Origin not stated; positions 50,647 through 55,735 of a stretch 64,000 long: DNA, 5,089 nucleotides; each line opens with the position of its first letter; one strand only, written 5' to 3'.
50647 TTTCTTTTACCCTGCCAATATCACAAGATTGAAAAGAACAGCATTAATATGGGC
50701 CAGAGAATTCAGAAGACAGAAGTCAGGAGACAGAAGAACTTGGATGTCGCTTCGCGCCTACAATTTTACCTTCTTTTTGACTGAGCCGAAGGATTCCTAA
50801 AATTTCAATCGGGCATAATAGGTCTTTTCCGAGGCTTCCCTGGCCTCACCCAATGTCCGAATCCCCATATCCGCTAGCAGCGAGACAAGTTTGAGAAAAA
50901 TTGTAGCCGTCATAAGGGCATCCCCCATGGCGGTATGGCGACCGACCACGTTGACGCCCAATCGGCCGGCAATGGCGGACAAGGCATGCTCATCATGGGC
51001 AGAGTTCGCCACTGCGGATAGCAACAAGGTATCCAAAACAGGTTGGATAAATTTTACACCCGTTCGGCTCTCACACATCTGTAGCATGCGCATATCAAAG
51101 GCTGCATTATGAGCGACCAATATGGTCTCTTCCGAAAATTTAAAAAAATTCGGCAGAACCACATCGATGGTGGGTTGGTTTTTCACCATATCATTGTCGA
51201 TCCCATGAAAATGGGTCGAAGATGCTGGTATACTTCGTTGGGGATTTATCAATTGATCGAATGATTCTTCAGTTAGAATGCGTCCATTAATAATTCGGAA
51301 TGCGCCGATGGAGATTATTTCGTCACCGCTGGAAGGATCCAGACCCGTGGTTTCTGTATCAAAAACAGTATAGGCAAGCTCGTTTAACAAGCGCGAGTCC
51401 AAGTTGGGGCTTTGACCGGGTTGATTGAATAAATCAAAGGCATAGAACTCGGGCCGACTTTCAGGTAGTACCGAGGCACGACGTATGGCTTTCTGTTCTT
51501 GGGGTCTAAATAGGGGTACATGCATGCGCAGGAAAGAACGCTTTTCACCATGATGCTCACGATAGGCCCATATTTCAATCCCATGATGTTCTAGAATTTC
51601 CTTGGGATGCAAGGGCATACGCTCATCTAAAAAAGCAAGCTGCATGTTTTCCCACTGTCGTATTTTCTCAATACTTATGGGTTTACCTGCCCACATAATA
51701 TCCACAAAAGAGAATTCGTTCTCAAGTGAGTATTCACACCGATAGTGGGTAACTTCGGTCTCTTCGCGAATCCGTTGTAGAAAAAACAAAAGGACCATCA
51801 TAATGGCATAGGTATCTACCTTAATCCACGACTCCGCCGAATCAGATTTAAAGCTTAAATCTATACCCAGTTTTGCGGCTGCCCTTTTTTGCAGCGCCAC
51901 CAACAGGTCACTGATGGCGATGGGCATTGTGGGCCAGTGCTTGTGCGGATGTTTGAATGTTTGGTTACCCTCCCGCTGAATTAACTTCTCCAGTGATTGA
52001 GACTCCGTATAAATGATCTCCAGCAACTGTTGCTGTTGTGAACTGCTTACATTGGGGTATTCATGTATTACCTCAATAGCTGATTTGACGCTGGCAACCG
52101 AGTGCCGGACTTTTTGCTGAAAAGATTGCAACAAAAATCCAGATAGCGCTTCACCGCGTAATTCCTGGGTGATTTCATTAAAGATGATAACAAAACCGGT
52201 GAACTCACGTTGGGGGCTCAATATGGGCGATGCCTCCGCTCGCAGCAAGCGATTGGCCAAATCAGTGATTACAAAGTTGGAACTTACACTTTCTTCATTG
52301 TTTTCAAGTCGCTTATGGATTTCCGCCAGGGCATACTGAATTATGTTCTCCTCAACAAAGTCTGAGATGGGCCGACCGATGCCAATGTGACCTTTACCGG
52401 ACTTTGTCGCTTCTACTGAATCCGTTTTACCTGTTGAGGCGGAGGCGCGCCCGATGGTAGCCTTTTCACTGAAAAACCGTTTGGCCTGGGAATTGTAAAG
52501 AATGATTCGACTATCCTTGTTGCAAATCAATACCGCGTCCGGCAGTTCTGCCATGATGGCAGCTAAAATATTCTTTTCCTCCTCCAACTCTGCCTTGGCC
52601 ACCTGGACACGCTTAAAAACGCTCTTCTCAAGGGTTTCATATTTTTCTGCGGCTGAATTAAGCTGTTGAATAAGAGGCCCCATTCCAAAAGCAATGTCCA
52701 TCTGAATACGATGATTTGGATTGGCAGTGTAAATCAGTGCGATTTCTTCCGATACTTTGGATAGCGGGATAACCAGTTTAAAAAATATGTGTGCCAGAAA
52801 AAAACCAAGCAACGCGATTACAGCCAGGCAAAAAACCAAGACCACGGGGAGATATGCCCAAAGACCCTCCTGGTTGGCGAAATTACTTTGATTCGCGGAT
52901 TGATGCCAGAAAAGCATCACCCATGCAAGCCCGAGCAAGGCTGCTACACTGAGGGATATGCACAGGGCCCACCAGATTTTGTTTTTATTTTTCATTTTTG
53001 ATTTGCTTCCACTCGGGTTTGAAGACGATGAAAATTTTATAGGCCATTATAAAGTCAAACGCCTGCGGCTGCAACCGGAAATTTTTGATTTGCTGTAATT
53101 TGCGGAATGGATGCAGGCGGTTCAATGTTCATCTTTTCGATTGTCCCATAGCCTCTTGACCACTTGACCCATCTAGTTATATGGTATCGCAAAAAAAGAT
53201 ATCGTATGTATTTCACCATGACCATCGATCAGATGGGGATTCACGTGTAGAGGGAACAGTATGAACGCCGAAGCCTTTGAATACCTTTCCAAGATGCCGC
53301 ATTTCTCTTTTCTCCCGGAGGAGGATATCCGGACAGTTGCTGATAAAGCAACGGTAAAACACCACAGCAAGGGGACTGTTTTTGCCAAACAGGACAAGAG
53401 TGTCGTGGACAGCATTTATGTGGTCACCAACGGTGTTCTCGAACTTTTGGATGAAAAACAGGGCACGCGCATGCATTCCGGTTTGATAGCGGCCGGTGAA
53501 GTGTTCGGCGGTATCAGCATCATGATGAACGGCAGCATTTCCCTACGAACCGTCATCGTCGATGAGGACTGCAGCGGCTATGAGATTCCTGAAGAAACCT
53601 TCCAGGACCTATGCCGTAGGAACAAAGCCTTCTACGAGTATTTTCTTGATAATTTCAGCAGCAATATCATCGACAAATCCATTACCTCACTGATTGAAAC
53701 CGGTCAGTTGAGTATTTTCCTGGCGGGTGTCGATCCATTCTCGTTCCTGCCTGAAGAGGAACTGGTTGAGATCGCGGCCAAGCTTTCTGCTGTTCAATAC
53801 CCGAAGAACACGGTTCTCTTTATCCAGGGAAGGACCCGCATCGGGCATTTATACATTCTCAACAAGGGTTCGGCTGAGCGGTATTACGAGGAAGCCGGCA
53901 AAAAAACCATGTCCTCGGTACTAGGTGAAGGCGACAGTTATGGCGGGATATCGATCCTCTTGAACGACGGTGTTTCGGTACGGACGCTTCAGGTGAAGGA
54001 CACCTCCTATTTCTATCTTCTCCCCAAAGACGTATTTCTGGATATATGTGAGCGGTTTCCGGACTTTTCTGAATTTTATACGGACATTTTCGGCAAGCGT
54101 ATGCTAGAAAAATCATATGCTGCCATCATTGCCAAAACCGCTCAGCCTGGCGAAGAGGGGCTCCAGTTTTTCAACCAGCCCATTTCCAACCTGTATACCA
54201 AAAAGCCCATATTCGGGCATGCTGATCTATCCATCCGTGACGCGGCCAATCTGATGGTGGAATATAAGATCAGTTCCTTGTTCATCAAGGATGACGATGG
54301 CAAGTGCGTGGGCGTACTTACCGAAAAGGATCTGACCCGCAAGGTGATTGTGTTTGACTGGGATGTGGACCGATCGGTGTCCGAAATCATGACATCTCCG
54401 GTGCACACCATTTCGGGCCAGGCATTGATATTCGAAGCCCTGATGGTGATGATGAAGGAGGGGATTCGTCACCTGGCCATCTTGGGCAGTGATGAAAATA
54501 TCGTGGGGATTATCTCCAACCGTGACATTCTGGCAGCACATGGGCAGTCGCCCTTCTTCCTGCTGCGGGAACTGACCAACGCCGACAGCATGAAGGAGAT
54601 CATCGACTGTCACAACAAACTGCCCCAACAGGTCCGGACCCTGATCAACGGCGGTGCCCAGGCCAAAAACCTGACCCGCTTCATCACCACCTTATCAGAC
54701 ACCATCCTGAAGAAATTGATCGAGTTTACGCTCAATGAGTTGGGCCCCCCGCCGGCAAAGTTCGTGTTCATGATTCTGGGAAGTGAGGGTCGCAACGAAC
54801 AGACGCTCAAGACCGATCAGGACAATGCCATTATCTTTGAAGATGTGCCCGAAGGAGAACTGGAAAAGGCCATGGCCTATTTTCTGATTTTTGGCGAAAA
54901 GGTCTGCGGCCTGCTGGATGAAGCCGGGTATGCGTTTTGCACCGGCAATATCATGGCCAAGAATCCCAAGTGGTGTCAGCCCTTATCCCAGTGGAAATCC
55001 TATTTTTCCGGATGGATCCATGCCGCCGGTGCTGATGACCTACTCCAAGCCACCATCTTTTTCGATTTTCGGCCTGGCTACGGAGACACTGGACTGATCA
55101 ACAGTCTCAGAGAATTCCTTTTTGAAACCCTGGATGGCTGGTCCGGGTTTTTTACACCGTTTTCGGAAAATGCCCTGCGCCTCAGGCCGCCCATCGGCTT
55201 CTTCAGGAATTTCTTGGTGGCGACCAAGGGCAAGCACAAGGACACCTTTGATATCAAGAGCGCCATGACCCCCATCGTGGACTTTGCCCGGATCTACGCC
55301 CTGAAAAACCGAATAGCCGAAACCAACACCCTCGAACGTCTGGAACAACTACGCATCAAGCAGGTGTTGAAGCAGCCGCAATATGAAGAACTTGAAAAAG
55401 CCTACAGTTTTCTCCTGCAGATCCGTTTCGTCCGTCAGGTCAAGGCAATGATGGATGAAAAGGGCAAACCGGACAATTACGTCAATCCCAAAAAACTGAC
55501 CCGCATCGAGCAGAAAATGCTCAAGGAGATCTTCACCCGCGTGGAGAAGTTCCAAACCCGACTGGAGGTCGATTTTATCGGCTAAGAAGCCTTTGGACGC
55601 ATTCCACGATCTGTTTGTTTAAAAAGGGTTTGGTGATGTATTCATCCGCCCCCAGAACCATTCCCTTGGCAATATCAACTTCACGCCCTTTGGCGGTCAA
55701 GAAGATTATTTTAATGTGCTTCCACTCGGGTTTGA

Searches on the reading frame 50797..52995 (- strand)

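Call 10: search_protein_families(library=pfam, proteins=[window:50797-52995:-])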
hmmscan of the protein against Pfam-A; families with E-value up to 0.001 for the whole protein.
window:50797-52995:- (732 aa): 5 families
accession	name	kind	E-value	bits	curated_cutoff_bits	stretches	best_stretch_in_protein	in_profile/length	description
PF00929.31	RNase_T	-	1.1e-35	124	24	1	544-700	2-164/164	Exonuclease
PF00989.32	PAS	-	0.00011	22.6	22.6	0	206-275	42-113/113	PAS fold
PF13426.13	PAS_9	-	0.00031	21.4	27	0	152-183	1-34/103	PAS domain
PF13482.12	RNase_H_2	-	0.00033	21.1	22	0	545-683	3-117/165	RNase_H superfamily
PF21762.3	DEDDh_C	-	0.00066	20.3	27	0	621-702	105-187/188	DNA polymerase III subunit epsilon-like, C-terminal domain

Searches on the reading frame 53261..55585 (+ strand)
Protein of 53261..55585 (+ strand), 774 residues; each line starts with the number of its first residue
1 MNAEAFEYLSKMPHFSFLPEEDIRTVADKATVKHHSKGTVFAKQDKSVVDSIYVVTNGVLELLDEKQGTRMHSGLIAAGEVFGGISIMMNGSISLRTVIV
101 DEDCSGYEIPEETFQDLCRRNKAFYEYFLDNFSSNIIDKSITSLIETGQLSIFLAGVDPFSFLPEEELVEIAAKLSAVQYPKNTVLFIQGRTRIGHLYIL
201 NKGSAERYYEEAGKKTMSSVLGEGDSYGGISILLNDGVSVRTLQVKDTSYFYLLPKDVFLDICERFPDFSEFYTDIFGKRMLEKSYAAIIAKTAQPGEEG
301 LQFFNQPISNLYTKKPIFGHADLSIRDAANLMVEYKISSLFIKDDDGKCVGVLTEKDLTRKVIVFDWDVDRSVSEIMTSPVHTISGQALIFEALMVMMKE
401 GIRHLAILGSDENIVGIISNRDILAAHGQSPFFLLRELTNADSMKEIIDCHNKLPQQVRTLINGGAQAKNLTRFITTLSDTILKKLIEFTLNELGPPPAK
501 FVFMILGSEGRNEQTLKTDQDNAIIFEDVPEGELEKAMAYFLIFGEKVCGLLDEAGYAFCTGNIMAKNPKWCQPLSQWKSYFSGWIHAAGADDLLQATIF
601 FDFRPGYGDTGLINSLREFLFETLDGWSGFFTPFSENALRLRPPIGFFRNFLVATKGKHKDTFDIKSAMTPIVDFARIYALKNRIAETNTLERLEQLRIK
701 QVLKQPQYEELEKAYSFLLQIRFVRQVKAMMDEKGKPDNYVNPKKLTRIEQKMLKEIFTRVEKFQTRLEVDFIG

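Call 80: search_protein_families(library=pfam, proteins=[window:53261-55585:+])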
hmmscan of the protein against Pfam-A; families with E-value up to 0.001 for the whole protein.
window:53261-55585:+ (774 aa): 4 families
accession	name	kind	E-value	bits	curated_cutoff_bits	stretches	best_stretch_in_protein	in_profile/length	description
PF03445.19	DUF294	-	2.5e-47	160.7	21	1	453-589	2-135/138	Putative nucleotidyltransferase DUF294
PF10335.14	DUF294_C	-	8.1e-43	146.1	22.5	1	630-771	3-144/145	Putative nucleotidyltransferase substrate binding domain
PF00027.35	cNMP_binding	-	5.1e-25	87.7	27.5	2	178-265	2-88/89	Cyclic nucleotide-binding domain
PF00571.33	CBS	-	5.2e-24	84.8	24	2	373-426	1-54/57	CBS domain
